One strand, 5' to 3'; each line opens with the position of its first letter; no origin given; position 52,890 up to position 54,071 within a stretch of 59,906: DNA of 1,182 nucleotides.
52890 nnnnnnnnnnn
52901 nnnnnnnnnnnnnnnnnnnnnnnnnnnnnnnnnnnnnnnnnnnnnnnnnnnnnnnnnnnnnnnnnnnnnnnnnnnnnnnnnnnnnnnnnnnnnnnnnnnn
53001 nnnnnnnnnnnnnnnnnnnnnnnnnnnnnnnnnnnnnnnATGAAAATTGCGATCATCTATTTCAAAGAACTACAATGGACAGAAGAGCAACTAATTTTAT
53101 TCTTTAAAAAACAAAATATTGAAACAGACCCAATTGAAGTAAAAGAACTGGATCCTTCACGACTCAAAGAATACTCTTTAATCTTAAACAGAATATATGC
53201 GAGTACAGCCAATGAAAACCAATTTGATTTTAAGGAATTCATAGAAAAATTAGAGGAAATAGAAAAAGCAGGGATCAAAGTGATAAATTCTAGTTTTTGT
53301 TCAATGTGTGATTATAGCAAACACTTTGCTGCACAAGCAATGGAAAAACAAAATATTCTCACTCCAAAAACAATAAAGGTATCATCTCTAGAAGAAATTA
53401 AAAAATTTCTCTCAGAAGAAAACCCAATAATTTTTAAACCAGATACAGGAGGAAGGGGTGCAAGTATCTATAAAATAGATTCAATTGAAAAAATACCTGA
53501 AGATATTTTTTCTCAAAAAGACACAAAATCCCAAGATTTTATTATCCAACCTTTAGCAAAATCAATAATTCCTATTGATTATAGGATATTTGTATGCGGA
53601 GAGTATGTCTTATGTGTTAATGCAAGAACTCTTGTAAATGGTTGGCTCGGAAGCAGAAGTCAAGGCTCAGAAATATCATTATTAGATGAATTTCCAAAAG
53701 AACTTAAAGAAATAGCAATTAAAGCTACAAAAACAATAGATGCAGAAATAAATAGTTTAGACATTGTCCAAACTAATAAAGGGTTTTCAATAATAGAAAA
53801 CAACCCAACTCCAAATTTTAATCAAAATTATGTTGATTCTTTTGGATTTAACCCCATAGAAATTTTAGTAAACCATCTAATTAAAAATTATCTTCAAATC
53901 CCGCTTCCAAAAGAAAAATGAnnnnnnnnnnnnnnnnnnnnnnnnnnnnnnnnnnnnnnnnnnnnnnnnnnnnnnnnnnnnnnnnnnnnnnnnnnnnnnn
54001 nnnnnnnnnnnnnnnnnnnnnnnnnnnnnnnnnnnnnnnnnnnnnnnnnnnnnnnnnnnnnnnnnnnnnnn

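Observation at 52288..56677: Operon of Asp racemase, three ATP-grasp ligases and an S66 LD-carboxypeptidase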

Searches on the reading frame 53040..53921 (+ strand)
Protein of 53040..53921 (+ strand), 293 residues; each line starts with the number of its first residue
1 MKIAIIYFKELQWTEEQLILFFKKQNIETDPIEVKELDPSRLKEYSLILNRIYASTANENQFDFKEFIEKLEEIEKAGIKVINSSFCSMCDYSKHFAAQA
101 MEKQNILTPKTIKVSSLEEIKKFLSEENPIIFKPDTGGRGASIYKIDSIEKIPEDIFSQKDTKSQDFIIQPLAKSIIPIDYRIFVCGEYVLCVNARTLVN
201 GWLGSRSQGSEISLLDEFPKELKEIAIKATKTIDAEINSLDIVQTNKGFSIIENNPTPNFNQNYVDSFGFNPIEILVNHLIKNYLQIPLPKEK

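Call 3: search_protein_families(library=pfam, proteins=[window:53040-53921:+], max_evalue=0.01)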
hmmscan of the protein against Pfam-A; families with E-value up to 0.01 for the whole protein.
window:53040-53921:+ (293 aa): 4 families
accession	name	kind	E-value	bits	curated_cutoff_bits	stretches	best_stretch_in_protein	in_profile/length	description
PF08443.16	RimK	-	4.9e-10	39.8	21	1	97-261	7-170/188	RimK-like ATP-grasp domain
PF14398.11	ATPgrasp_YheCD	-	1.3e-07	31.6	26.8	1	79-161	2-79/255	YheC/D like ATP-grasp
PF02655.19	ATP-grasp_3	-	9.7e-07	29.4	23.2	1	94-256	4-155/160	ATP-grasp domain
PF02955.21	GSH-S_ATP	-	2.3e-05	24.3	23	1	107-194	11-101/175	Prokaryotic glutathione synthetase, ATP-grasp domain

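Call 4: search_protein_families(library=ncbifam, proteins=[window:53040-53921:+], max_evalue=0.01)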
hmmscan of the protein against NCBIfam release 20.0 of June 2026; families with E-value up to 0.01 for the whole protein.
window:53040-53921:+ (293 aa): 20 families
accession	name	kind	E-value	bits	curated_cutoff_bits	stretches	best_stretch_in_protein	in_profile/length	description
TIGR00768.1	rimK_fam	subfamily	2e-24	86.4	143.4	1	2-262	1-259/276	RimK family alpha-L-glutamate ligase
NF040720.1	MptN_Meth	equivalog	2e-23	82.9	350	1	3-280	2-290/291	tetrahydromethanopterin:alpha-L-glutamate ligase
TIGR02144.1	LysX_arch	equivalog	6.6e-21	74.6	275.6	1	72-282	66-277/281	lysine biosynthesis protein LysX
TIGR04443.1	F420_CofF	equivalog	2.7e-11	43.1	300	1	71-279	70-277/283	coenzyme gamma-F420-2:alpha-L-glutamate ligase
NF003573.0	PRK05246.1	equivalog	1.5e-08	33.8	272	1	5-194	37-223/316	glutathione synthase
TIGR04356.1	grasp_GAK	hypoth_equivalog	1.1e-07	31.2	300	1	62-281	68-284/287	GAK system ATP-grasp enzyme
TIGR01380.1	glut_syn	equivalog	1.9e-07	30.4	299.05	1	71-191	101-219/312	glutathione synthase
NF007764.0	PRK10446.1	equivalog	4.5e-06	26.2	331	1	161-260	168-267/300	30S ribosomal protein S6--L-glutamate ligase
TIGR00877.1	purD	equivalog_domain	5.8e-06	25.4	288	1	72-162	82-178/425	phosphoribosylamine--glycine ligase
TIGR02068.2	cya_phycin_syn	equivalog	5.9e-06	24.6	850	1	93-197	213-315/862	cyanophycin synthetase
NF009402.0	PRK12767.1-1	equivalog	2.1e-05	23.5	218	1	63-153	84-174/329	carbamoyl phosphate synthase-like protein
NF009405.0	PRK12767.1-4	equivalog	2.7e-05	23.3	390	1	70-184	88-197/320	carbamoyl phosphate synthase-like protein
TIGR03103.1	trio_acet_GNAT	equivalog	2.8e-05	22.9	569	1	87-190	292-391/547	N-acetylglutaminylglutamine synthetase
TIGR01752.1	flav_long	equivalog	0.00041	19.9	146.75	1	3-101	2-101/167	flavodoxin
NF009406.0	PRK12767.1-5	equivalog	0.00079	18.6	271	1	71-274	90-287/327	carbamoyl phosphate synthase-like protein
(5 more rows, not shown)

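Call 26: search_solved_structures(query=A2, max_evalue=0.01)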
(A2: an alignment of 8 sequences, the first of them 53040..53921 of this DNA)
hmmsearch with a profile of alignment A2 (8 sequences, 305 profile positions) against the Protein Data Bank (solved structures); distinct sequences matched with E-value up to 0.01: 34.
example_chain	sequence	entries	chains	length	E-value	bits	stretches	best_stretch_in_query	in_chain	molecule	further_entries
3vpb_A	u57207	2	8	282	2.2e-16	63.2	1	1-297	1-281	Putative acetylornithine deacetylase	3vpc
7qys_A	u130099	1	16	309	2.3e-15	59.9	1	68-279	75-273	Probable alpha-L-glutamate ligase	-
7qyr_A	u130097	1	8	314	4e-15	59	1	68-285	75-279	Probable alpha-L-glutamate ligase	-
3vpd_A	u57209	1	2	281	6.3e-15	58.4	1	57-279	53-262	Ribosomal protein S6 modification protein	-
1uc8_A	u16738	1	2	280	1.1e-12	51.1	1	57-279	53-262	lysine biosynthesis enzyme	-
5zct_A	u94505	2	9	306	1.7e-12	50.4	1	69-282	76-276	Ribosomal protein S6--L-glutamate ligase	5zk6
4iwx_A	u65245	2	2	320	2e-12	50.2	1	69-282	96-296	Ribosomal protein S6 modification protein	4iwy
1uc9_A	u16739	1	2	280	3.3e-12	49.5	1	57-279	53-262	lysine biosynthesis enzyme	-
5k2m_A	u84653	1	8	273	1e-08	38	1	65-295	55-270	RimK-related lysine biosynthesis protein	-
3r23_A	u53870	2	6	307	2.6e-08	36.7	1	86-278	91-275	D-alanine--D-alanine ligase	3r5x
1ulz_A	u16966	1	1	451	6.3e-06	28.8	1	92-193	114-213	pyruvate carboxylase n-terminal domain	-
7kct_A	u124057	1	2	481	6.2e-05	25.6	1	92-192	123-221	2-oxoglutarate carboxylase small subunit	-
7kbl_A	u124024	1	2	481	6.2e-05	25.6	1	92-192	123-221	2-oxoglutarate carboxylase small subunit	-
3va7_A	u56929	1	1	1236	7e-05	25.4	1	93-189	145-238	KLLA0E08119p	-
2pvp_A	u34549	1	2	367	7.1e-05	25.4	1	86-283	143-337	D-alanine-D-alanine ligase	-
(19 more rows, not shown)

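Call 73: find_homologous_proteins(query=A2, max_evalue=1e-10)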
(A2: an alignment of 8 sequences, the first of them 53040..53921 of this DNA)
Query A2 (8 sequences) (293 aa, profile of the alignment): 113 proteins with E <= 1e-10 among 8000 candidates.
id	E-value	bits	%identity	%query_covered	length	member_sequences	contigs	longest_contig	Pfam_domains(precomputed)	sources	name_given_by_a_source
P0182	3.5e-129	448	34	89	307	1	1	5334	PF02955.22,PF08443.17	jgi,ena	-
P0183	4.4e-129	448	31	89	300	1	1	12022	PF08443.17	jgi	jgi:glutathione synthase/RimK-type ligase-like ATP-grasp enzyme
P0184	1.5e-122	427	33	90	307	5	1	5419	PF08443.17,PF02655.20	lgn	-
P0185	2.2e-122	426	32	98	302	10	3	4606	PF08443.17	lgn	-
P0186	8.2e-121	421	36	96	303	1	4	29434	PF08443.17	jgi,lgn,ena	jgi:RimK family alpha-L-glutamate ligase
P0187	9.0e-119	414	35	89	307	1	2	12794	PF08443.17,PF02655.20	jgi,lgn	-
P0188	7.5e-118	411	67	99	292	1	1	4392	PF08443.17,PF02655.20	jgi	-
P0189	4.2e-117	409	68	99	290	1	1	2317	PF08443.17,PF02655.20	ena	-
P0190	2.5e-116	406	32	89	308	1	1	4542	PF08443.17,PF07478.19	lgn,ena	-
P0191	5.0e-116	405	100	100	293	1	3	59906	PF02955.22,PF14398.12,PF08443.17,PF02655.20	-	-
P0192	1.9e-115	403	34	89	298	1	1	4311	PF02955.22,PF08443.17,PF02655.20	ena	-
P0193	3.8e-115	402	35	89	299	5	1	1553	PF08443.17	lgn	-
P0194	5.8e-115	402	35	89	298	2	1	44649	PF08443.17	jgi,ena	-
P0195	1.2e-114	401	33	89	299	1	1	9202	PF08443.17,PF02655.20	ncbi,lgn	-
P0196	1.8e-114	400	35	96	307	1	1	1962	PF02955.22,PF08443.17,PF02655.20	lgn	-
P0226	1.2e-100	355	31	98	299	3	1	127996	PF08443.17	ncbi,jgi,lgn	ncbi:MAG: hypothetical protein WC675_05950 [Patescibacteria group bacterium]|jgi:glutathione synthas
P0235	4.0e-96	340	30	89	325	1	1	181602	PF08443.17,PF02655.20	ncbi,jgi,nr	ncbi:ATP-grasp domain-containing protein [Patescibacteria group bacterium]|nr:ATP-grasp domain-conta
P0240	6.6e-95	336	34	89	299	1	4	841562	PF08443.17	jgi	-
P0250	5.1e-92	326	33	99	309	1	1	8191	PF08443.17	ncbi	ncbi:MAG: RimK family alpha-L-glutamate ligase [Candidatus Thorarchaeota archaeon]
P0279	3.2e-81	291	33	97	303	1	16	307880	PF08443.17,PF02655.20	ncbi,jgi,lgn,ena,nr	ncbi:ATP-grasp domain-containing protein [archaeon]|jgi:RimK family alpha-L-glutamate ligase|nr:ATP-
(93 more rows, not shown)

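Call 74: find_encoding_contigs(protein=P0226, flank=6000, max_places=1)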
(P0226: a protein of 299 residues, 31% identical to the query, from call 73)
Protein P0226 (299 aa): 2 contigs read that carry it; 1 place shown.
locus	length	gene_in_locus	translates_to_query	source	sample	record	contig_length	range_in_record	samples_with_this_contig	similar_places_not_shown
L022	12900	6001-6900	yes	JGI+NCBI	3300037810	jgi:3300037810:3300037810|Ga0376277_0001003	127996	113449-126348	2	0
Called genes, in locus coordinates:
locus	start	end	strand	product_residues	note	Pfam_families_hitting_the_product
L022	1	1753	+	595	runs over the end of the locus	PF01807:Zn_ribbon_DnaG, PF08275:DNAG_N, PF01751:Toprim, PF13155:Toprim_2, PF13362:Toprim_3 (weak), PF13662:Toprim_4, PF10410:DnaB_bind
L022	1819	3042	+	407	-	PF03979:Sigma70_r1_1 (weak), PF00140:Sigma70_r1_2, PF04542:Sigma70_r2, PF04539:Sigma70_r3, PF04545:Sigma70_r4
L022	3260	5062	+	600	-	-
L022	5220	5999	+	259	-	PF01177:Asp_Glu_race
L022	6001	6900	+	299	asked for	PF08443:RimK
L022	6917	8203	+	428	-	-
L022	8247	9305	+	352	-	PF04055:Radical_SAM, PF13186:SPASM (weak)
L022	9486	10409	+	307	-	PF04055:Radical_SAM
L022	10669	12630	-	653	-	PF27449:LtaS_N, PF00884:Sulfatase, PF01663:Phosphodiest (weak)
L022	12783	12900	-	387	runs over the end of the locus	PF03349:Toluene_X, PF13505:OMP_b-brl (faint)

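Call 75: find_encoding_contigs(protein=P0235, flank=6000, max_places=1)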
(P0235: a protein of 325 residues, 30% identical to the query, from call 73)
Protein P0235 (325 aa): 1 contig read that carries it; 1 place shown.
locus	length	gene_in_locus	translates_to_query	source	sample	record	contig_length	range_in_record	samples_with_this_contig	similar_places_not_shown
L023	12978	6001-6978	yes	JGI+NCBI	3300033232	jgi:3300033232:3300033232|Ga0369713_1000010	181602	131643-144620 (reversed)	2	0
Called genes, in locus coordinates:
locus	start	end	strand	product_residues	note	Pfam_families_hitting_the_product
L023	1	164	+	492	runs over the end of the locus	PF07690:MFS_1, PF01306:LacY_symp, PF00083:Sugar_tr (weak), PF07690:MFS_1, PF12832:MFS_1_like (weak)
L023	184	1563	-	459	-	PF04055:Radical_SAM, PF16199:Radical_SAM_C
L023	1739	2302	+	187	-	-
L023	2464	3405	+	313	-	-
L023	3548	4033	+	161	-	PF06695:Sm_multidrug_ex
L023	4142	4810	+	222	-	PF01209:Ubie_methyltran, PF13489:Methyltransf_23, PF13847:Methyltransf_31, PF08241:Methyltransf_11, PF08242:Methyltransf_12, PF13649:Methyltransf_25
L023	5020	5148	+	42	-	-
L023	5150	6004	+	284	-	PF01177:Asp_Glu_race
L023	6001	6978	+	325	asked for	PF02655:ATP-grasp_3, PF08443:RimK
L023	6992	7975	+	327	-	-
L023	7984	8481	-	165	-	-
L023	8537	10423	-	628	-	PF08915:tRNA-Thr_ED, PF00587:tRNA-synt_2b, PF03129:HGTP_anticodon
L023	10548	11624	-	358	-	PF00579:tRNA-synt_1b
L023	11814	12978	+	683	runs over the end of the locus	PF01835:MG2 (faint)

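Call 76: find_encoding_contigs(protein=P0279, flank=6000, max_places=1)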
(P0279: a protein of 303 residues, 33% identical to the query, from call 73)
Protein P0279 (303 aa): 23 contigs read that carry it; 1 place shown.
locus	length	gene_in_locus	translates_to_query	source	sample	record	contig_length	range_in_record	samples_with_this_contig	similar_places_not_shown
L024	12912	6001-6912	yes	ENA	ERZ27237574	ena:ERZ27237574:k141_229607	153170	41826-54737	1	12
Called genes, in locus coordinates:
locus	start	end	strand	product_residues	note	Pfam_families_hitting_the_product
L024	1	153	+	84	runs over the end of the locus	PF01248:Ribosomal_L7Ae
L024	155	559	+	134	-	PF07650:KH_2 (weak), PF26594:KH_NusA_2nd (faint)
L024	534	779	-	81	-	PF00581:Rhodanese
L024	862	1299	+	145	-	PF00164:Ribosom_S12_S23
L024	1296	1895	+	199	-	PF00177:Ribosomal_S7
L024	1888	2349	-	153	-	PF13404:HTH_AsnC-type, PF13412:HTH_24, PF01037:AsnC_trans_reg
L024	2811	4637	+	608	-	-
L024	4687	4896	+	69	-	PF01247:Ribosomal_L35Ae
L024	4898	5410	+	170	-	PF00252:Ribosomal_L16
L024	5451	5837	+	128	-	-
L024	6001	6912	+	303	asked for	PF02655:ATP-grasp_3 (faint), PF08443:RimK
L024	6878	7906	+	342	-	PF03133:TTL (faint), PF14397:ATPgrasp_ST (faint), PF14398:ATPgrasp_YheCD, PF08443:RimK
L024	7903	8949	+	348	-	PF01168:Ala_racemase_N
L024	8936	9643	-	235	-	PF03412:Peptidase_C39 (faint), PF13529:Peptidase_C39_2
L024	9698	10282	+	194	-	PF03412:Peptidase_C39 (faint), PF11814:DUF3335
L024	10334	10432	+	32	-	-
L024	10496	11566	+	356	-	PF00091:Tubulin, PF12327:FtsZ_C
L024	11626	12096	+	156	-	-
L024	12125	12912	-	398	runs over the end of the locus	PF12832:MFS_1_like (weak), PF07690:MFS_1, PF05977:MFS_3 (weak), PF12832:MFS_1_like, PF07690:MFS_1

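Call 79: search_protein_families(library=pfam, proteins=[L022:6917-8203:+, L022:3260-5062:+, L024:6878-7906:+, L024:7903-8949:+, L024:8936-9643:-, L024:9698-10282:+, L024:5451-5837:+, L023:6992-7975:+, L022:8247-9305:+, L022:9486-10409:+], max_evalue=0.01)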
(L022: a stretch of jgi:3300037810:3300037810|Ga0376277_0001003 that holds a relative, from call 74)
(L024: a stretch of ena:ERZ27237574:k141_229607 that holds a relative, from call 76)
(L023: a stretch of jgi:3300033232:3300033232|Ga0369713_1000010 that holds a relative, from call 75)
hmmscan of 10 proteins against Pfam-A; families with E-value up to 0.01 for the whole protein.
L022:6917-8203:+ (428 aa): 1 family
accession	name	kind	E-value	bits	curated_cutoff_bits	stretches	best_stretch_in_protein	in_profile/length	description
PF04174.18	CP_ATPgrasp_1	-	0.0014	18.2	23.1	1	237-350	189-313/332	A circularly permuted ATPgrasp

L022:3260-5062:+ (600 aa): 0 families

L024:6878-7906:+ (342 aa): 5 families
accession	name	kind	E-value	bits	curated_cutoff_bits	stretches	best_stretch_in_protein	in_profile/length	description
PF14398.11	ATPgrasp_YheCD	-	3.2e-13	50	26.8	1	135-238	28-131/255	YheC/D like ATP-grasp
PF08443.16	RimK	-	8e-09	35.8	21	1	153-333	35-184/188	RimK-like ATP-grasp domain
PF14397.11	ATPgrasp_ST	-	2.6e-06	27.3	31.4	0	112-185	11-87/278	Sugar-transfer associated ATP-grasp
PF03133.20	TTL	-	3.9e-06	26.7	20.1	0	276-316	221-259/292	Tubulin-tyrosine ligase family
PF02655.19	ATP-grasp_3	-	0.00069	20.2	23.2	0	147-186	19-59/160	ATP-grasp domain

L024:7903-8949:+ (348 aa): 1 family
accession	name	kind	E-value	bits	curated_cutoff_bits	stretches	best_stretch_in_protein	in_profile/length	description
PF01168.26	Ala_racemase_N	-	5.8e-26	92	24.1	1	6-218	1-216/220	Alanine racemase, N-terminal domain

L024:8936-9643:- (235 aa): 4 families
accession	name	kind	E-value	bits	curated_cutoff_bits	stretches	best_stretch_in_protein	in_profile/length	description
PF13529.12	Peptidase_C39_2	-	6.8e-14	53.1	24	1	121-203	70-143/143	Peptidase_C39 like family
PF03412.21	Peptidase_C39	-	6.6e-07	29.7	22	1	181-218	84-121/133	Peptidase C39 family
PF09778.15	Guanylate_cyc_2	-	0.00012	22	28.1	1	106-205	78-185/212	Guanylylate cyclase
PF11814.14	DUF3335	-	0.00042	20.3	25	1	178-218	141-180/206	Peptidase_C39 like family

L024:9698-10282:+ (194 aa): 2 families
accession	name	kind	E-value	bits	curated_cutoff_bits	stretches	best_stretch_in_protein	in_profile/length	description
PF11814.14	DUF3335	-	2.7e-08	34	25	1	4-160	4-167/206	Peptidase_C39 like family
PF03412.21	Peptidase_C39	-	1.6e-06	28.4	22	1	116-176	62-123/133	Peptidase C39 family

L024:5451-5837:+ (128 aa): 0 families

L023:6992-7975:+ (327 aa): 1 family
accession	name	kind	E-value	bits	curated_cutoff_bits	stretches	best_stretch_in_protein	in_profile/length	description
PF02955.21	GSH-S_ATP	-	0.0013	18.7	23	1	146-280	23-154/175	Prokaryotic glutathione synthetase, ATP-grasp domain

L022:8247-9305:+ (352 aa): 2 families
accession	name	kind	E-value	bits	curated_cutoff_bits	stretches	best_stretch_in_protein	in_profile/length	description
PF04055.27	Radical_SAM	-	4.7e-18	66.3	29.5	1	12-170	1-166/166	Radical SAM superfamily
PF13186.11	SPASM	-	4.1e-07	30.6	21.5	1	249-309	1-66/67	Iron-sulfur cluster-binding domain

L022:9486-10409:+ (307 aa): 3 families
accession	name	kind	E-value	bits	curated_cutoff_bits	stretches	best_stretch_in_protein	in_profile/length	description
PF04055.27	Radical_SAM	-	3.4e-13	50.5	29.5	1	51-200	3-162/166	Radical SAM superfamily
PF13353.11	Fer4_12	-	0.00049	20.8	22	1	52-124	12-84/137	4Fe-4S single cluster domain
PF12544.13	LAM_C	-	0.0037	17.8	26.7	1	243-284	3-44/127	Lysine-2,3-aminomutase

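Call 85: find_encoding_contigs(protein=P0240, flank=6000, max_places=1)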
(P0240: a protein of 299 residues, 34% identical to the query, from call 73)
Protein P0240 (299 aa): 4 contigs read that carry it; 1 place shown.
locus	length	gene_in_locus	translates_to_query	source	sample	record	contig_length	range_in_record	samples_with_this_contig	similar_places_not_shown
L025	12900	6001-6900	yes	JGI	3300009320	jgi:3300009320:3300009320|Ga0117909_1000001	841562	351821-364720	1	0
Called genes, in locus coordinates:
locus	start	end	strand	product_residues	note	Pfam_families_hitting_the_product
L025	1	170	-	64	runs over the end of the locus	-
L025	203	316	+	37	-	-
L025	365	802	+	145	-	PF00164:Ribosom_S12_S23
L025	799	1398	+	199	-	PF00177:Ribosomal_S7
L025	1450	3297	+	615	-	-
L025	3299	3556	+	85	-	PF01247:Ribosomal_L35Ae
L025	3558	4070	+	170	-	PF00252:Ribosomal_L16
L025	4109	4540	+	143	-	-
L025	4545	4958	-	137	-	-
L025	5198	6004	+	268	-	PF01177:Asp_Glu_race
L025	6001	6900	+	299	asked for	PF08443:RimK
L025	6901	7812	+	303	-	-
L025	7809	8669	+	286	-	PF02016:Peptidase_S66, PF17676:Peptidase_S66C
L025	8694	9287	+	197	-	PF11814:DUF3335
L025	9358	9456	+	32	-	-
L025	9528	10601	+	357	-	PF00091:Tubulin, PF12327:FtsZ_C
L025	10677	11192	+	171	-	-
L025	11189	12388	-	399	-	PF07690:MFS_1, PF12832:MFS_1_like, PF07690:MFS_1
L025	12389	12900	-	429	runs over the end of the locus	PF01336:tRNA_anti-codon, PF00152:tRNA-synt_2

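Call 86: find_encoding_contigs(protein=P0250, flank=6000, max_places=1)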
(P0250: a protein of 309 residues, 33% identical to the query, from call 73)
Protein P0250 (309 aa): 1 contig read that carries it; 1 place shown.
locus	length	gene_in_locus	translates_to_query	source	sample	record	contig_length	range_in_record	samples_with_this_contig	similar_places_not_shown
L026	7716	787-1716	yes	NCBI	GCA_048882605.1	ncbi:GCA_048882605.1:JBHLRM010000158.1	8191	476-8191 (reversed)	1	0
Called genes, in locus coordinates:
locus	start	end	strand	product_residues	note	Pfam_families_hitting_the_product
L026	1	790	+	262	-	PF01177:Asp_Glu_race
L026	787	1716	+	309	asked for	PF08443:RimK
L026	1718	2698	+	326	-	-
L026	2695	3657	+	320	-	-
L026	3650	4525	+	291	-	PF02016:Peptidase_S66, PF17676:Peptidase_S66C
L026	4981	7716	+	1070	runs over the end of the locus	?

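Call 92: search_protein_families(library=padloc, proteins=[window:53040-53921:+], max_evalue=0.001)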
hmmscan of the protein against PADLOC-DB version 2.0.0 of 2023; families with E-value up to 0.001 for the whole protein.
window:53040-53921:+ (293 aa): 0 families
